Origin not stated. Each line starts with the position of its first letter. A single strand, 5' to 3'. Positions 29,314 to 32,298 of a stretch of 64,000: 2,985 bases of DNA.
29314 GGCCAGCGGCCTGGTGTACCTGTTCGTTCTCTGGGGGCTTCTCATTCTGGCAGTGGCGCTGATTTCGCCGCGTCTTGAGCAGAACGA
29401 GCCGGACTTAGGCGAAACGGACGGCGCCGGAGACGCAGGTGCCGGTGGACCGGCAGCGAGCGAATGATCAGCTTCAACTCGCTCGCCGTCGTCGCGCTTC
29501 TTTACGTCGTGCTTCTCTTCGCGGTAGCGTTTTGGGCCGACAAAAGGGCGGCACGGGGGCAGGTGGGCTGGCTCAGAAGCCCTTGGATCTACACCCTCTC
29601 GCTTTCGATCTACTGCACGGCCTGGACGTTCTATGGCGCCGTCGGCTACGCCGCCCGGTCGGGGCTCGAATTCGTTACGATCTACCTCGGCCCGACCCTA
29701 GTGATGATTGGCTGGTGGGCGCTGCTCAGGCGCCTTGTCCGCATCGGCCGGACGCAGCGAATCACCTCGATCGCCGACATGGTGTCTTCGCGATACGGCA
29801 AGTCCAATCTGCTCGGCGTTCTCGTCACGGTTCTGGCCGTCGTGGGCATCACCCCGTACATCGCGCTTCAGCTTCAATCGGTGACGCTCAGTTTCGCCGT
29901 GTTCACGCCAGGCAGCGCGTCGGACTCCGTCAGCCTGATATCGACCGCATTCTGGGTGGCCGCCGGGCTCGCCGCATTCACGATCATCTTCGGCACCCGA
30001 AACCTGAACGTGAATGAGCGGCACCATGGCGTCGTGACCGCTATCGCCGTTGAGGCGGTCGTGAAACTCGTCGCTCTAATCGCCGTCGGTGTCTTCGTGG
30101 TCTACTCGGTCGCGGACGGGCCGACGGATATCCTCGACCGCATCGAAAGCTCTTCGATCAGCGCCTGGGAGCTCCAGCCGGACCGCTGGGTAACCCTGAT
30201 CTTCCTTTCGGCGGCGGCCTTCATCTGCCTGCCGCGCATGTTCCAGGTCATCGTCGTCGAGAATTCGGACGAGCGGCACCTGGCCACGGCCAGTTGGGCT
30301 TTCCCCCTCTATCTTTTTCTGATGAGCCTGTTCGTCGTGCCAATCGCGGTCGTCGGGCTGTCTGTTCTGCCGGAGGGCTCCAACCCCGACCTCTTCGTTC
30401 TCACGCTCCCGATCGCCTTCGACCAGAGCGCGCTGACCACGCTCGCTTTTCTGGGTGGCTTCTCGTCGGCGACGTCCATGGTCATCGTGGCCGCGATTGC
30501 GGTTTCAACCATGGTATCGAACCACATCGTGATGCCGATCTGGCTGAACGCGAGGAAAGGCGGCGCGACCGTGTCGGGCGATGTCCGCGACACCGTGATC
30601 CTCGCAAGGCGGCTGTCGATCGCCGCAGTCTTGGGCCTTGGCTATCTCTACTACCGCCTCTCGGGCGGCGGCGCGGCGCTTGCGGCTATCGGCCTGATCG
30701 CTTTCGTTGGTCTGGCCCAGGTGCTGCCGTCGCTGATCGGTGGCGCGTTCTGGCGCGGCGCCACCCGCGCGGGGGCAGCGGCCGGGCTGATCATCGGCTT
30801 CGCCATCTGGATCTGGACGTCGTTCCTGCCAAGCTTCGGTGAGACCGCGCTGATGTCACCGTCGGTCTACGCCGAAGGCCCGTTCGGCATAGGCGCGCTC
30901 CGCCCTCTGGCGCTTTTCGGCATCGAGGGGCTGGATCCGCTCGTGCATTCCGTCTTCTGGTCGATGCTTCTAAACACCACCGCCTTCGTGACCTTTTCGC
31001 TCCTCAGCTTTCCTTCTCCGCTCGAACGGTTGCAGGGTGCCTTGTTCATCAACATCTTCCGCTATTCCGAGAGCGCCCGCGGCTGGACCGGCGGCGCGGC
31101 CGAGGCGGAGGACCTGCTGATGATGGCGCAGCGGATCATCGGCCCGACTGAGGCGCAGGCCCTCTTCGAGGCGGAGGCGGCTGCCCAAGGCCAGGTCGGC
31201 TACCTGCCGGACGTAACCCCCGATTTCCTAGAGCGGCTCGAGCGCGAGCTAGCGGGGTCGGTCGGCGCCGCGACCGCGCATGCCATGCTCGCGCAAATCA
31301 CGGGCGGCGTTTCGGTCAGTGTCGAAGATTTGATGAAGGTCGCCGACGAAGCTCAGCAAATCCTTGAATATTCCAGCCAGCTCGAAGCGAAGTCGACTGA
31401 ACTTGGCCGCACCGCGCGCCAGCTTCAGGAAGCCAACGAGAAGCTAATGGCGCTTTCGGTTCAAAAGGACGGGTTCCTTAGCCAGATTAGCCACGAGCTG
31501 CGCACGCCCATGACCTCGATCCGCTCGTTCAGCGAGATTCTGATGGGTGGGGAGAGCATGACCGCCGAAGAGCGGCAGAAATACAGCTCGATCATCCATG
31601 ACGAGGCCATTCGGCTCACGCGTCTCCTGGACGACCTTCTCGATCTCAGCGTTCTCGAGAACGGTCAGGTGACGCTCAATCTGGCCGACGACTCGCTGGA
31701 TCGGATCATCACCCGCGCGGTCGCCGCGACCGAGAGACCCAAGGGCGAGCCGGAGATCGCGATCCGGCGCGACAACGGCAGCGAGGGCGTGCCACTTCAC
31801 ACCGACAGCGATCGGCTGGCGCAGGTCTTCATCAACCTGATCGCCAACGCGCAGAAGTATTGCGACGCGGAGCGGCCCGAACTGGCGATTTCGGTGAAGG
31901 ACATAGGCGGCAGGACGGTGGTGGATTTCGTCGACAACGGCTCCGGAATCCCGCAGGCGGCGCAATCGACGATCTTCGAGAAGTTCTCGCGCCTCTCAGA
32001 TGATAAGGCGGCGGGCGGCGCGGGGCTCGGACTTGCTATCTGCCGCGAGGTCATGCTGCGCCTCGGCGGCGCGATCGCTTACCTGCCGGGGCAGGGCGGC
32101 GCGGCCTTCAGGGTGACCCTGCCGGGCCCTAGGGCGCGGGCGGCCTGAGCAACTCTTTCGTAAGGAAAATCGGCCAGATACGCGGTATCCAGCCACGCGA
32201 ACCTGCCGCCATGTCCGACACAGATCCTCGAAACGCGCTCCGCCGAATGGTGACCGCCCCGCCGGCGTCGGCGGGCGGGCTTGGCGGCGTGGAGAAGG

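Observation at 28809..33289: CheY-like receiver + 2-TM protein + symporter-fused histidine kinase followed by an orphan FliM/FliN-like gene: candidate uncharacterised signalling module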

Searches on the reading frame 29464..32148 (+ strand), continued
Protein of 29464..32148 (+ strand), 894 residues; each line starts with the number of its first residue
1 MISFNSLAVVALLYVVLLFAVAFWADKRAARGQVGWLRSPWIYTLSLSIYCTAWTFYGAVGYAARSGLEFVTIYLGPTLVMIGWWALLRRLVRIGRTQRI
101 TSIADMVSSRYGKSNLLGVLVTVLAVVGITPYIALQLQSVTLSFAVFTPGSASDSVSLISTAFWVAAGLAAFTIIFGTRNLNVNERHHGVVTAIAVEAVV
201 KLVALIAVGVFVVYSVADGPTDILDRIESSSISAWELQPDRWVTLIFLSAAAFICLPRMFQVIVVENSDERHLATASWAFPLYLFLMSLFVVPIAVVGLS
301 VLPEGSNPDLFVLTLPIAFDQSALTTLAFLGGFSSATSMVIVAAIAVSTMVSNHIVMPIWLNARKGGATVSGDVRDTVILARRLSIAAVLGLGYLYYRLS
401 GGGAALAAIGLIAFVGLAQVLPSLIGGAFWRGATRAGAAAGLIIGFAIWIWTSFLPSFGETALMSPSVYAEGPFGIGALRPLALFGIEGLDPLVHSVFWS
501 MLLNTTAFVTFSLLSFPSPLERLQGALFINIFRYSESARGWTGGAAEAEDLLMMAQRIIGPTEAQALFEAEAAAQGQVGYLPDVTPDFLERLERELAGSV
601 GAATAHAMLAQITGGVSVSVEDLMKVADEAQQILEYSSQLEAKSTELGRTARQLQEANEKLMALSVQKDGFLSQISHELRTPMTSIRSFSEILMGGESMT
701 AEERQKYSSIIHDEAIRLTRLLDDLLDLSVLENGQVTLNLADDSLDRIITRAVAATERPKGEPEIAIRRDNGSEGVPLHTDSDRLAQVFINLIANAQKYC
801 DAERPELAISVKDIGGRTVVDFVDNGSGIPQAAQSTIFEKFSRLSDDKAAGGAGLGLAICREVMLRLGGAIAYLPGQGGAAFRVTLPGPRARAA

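Call 83: search_solved_structures(query=A3, max_evalue=1e-60, show_alignments=1)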
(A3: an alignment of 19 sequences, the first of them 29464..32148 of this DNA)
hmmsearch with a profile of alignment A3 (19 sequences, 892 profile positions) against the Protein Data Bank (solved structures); distinct sequences matched with E-value up to 1e-60: 1.
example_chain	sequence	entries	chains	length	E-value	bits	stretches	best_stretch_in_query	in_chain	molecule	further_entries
10ed_A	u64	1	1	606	1.1e-88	301.4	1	3-536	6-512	histidine kinase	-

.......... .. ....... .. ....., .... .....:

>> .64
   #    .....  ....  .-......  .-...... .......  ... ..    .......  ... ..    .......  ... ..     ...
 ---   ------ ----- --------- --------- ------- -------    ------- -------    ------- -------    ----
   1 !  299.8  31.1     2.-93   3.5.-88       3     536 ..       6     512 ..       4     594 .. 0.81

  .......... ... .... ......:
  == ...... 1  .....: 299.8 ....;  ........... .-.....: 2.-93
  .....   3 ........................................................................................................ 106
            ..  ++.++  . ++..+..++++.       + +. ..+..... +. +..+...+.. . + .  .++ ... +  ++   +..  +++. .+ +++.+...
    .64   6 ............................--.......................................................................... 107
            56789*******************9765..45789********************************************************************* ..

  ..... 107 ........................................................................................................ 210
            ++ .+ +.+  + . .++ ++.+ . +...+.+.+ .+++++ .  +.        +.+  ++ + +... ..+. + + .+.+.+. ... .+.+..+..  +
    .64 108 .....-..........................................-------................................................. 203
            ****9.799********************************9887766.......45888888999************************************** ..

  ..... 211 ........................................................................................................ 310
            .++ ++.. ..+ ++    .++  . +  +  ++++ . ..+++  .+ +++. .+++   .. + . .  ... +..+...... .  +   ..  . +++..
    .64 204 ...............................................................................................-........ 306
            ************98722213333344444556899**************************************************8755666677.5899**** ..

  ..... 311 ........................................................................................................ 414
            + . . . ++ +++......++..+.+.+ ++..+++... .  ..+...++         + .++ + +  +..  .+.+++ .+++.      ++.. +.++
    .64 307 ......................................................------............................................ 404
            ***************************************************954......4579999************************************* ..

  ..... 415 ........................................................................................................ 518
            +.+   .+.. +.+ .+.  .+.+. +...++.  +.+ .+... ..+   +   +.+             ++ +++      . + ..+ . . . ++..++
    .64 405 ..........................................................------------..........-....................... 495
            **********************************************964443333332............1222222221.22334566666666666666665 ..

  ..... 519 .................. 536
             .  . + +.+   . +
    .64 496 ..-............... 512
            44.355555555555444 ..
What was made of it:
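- On SLC5/STAC sensor histidine kinases (CbrA, CrbS, RpuS): The alignment to 10ED stops at the end of the membrane domain (call 83).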

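Call 88: search_protein_families(library=pfam, proteins=[L001:8671-9183:-, L001:9222-10271:-, L001:10241-10708:-, L001:10725-12008:-, L003:8672-9202:-, L003:9222-10298:-], max_evalue=0.001)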
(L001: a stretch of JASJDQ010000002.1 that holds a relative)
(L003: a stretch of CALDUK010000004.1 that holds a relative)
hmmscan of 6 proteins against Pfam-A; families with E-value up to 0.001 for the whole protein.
L001:8671-9183:- (170 aa): 1 family
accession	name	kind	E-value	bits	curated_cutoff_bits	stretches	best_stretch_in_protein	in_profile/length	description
PF10973.13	DUF2799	-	1.2e-19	71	25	1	28-111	1-84/86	Protein of unknown function (DUF2799)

L001:9222-10271:- (349 aa): 3 families
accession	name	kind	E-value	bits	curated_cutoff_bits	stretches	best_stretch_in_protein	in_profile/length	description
PF01212.27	Beta_elim_lyase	-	6.7e-51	173.7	27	1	13-304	2-285/288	Beta-eliminating lyase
PF00155.27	Aminotran_1_2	-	0.00012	21.9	19.7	1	17-308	11-313/361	Aminotransferase class I and II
PF00266.25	Aminotran_5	-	0.00015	21.3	21.5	0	47-221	46-208/371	Aminotransferase class-V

L001:10241-10708:- (155 aa): 1 family
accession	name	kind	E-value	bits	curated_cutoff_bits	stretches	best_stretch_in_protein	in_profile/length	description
PF03692.20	CxxCxxCC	-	1.2e-11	45.5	23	1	32-101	2-85/85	Putative zinc- or iron-chelating domain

L001:10725-12008:- (427 aa): 0 families

L003:8672-9202:- (176 aa): 1 family
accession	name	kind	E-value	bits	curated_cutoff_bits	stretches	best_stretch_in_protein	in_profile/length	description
PF10973.13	DUF2799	-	1.8e-18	67.2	25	1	34-114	1-81/86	Protein of unknown function (DUF2799)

L003:9222-10298:- (358 aa): 1 family
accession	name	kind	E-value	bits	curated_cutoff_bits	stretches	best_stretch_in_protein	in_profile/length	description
PF01212.27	Beta_elim_lyase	-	2.6e-51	175.1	27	1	13-301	2-282/288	Beta-eliminating lyase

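Call 90: find_encoding_contigs(protein=P0246, flank=6000, max_places=1)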
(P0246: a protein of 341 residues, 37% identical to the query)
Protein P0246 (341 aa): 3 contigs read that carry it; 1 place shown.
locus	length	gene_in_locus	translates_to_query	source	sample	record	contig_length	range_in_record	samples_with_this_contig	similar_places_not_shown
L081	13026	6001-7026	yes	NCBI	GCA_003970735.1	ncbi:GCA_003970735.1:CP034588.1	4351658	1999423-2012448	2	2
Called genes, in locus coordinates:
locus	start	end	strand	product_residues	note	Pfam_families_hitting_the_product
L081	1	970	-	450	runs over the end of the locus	PF13433:Peripla_BP_5, PF13458:Peripla_BP_6, PF01094:ANF_receptor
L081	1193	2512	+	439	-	PF01381:HTH_3, PF12844:HTH_19 (weak), PF13560:HTH_31, PF09856:ScfRs (faint)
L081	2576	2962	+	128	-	PF00072:Response_reg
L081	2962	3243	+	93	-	-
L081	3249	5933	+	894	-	PF00512:HisKA, PF02518:HATPase_c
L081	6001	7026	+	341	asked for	PF01052:FliMN_C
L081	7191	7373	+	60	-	-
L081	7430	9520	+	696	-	PF00378:ECH_1, PF00725:3HCDH (faint), PF16113:ECH_2, PF02737:3HCDH_N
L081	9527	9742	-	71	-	-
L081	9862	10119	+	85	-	PF10073:GapR_DNA-bd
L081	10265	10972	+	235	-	PF05988:DUF899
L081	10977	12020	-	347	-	PF21320:WHD_Rv2258c, PF13489:Methyltransf_23, PF01209:Ubie_methyltran (weak), PF02390:Methyltransf_4, PF13649:Methyltransf_25, PF13847:Methyltransf_31, PF08241:Methyltransf_11, PF08242:Methyltransf_12, +2 more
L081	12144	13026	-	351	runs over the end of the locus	PF12697:Abhydrolase_6, PF00561:Abhydrolase_1, PF12146:Hydrolase_4, PF00196:GerE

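Call 91: find_encoding_contigs(protein=P0228, flank=6000, max_places=1)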
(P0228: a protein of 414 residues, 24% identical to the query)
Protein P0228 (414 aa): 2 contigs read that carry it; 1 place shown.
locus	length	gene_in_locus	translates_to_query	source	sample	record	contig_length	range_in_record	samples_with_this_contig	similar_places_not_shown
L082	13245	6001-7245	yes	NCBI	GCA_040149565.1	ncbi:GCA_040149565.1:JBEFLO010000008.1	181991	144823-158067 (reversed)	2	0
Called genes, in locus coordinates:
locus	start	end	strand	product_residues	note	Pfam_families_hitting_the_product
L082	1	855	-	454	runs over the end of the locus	PF13433:Peripla_BP_5, PF13458:Peripla_BP_6, PF01094:ANF_receptor (weak)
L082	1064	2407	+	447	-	PF13560:HTH_31 (weak), PF01381:HTH_3, PF12844:HTH_19, PF09856:ScfRs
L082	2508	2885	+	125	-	PF00072:Response_reg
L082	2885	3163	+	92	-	-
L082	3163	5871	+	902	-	PF00512:HisKA, PF02518:HATPase_c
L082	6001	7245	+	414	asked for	PF01052:FliMN_C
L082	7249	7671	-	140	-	PF04273:BLH_phosphatase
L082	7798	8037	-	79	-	-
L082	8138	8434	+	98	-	PF10073:GapR_DNA-bd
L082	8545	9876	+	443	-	PF05697:Trigger_N, PF00254:FKBP_C, PF05698:Trigger_C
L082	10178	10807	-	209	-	PF01281:Ribosomal_L9_N, PF03948:Ribosomal_L9_C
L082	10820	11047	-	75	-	PF01084:Ribosomal_S18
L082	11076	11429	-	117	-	PF01250:Ribosomal_S6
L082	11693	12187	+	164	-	-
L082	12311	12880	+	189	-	PF04264:YceI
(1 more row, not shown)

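Call 92: find_encoding_contigs(protein=P0201, flank=5000, max_places=1)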
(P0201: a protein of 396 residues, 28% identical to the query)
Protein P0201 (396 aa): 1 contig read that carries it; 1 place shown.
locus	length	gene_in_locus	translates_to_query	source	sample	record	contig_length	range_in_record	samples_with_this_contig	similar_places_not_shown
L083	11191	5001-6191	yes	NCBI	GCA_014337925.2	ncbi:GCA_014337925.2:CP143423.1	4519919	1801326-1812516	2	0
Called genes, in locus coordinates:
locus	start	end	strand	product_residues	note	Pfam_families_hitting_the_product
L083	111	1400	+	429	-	PF01381:HTH_3, PF12844:HTH_19 (weak), PF13560:HTH_31, PF09856:ScfRs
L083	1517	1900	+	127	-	PF00072:Response_reg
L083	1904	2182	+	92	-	-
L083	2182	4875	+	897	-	PF00512:HisKA, PF02518:HATPase_c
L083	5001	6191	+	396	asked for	PF01052:FliMN_C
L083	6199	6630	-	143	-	PF04273:BLH_phosphatase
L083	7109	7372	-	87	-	-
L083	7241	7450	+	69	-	-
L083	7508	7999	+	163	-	PF02371:Transposase_20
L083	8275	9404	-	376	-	PF01527:HTH_Tnp_1, PF13276:HTH_21, PF00665:rve, PF13683:rve_3, PF13333:rve_2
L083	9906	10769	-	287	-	PF00753:Lactamase_B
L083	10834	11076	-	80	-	-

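Call 93: find_encoding_contigs(protein=P0180, flank=5000, max_places=1)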
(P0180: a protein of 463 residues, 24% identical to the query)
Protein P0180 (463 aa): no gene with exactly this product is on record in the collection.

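Call 108: find_encoding_contigs(protein=P0222, flank=6000, max_places=1)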
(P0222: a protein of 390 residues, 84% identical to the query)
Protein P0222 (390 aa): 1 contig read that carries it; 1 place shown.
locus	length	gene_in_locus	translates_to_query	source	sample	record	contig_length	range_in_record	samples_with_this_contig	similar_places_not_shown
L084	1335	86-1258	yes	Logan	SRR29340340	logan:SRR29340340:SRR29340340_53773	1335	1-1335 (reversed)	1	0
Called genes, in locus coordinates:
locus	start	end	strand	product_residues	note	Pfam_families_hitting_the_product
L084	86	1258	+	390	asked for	PF01052:FliMN_C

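Call 109: find_encoding_contigs(protein=P0223, flank=6000, max_places=1)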
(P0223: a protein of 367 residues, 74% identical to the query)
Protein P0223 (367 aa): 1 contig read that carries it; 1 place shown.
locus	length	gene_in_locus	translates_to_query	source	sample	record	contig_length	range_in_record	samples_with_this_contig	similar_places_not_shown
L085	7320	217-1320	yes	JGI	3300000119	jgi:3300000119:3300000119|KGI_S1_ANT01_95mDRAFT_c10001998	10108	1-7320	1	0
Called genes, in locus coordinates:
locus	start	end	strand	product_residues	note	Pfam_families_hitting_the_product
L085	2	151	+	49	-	?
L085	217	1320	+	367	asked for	PF01052:FliMN_C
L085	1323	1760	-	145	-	PF04273:BLH_phosphatase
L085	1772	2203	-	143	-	PF20398:DUF6691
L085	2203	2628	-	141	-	PF04143:Sulf_transp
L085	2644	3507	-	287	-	PF00753:Lactamase_B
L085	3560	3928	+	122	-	PF01638:HxlR (weak), PF12802:MarR_2 (faint), PF01022:HTH_5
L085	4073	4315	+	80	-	-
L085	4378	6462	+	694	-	-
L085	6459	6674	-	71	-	-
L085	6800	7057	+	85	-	PF10073:GapR_DNA-bd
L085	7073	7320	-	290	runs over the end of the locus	-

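Call 110: find_encoding_contigs(protein=P0227, flank=6000, max_places=1)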
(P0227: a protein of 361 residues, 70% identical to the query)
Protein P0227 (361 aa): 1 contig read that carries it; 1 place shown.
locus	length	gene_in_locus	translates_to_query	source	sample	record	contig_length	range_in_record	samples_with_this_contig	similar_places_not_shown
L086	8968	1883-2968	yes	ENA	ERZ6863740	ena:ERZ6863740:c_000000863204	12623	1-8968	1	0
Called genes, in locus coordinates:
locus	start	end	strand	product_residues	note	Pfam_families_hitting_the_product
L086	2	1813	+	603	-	?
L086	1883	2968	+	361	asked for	PF01052:FliMN_C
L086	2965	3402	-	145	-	PF04273:BLH_phosphatase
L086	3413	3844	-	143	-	PF20398:DUF6691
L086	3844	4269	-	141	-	PF04143:Sulf_transp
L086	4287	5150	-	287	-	PF00753:Lactamase_B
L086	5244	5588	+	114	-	PF01638:HxlR (weak), PF01022:HTH_5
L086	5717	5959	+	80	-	-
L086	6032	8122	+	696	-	PF00378:ECH_1, PF16113:ECH_2, PF02737:3HCDH_N, PF00725:3HCDH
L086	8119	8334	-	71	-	-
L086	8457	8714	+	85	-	PF10073:GapR_DNA-bd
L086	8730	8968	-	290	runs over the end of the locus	-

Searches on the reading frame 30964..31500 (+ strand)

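Call 77: search_protein_families(library=pfam, proteins=[window:30964-31500:+], max_evalue=10)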
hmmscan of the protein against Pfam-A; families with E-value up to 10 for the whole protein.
window:30964-31500:+ (179 aa): 3 families
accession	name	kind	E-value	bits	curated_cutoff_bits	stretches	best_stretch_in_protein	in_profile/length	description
PF10046.14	BLOC1_2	-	0.042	14.6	33.4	1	108-161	38-91/96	Biogenesis of lysosome-related organelles complex-1 subunit 2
PF09754.15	PAC2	-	0.069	13.4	25.8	1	49-135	134-212/215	PAC2 family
PF12551.13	PHBC_N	-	0.098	12.9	25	1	105-118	10-23/43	Poly-beta-hydroxybutyrate polymerase N terminal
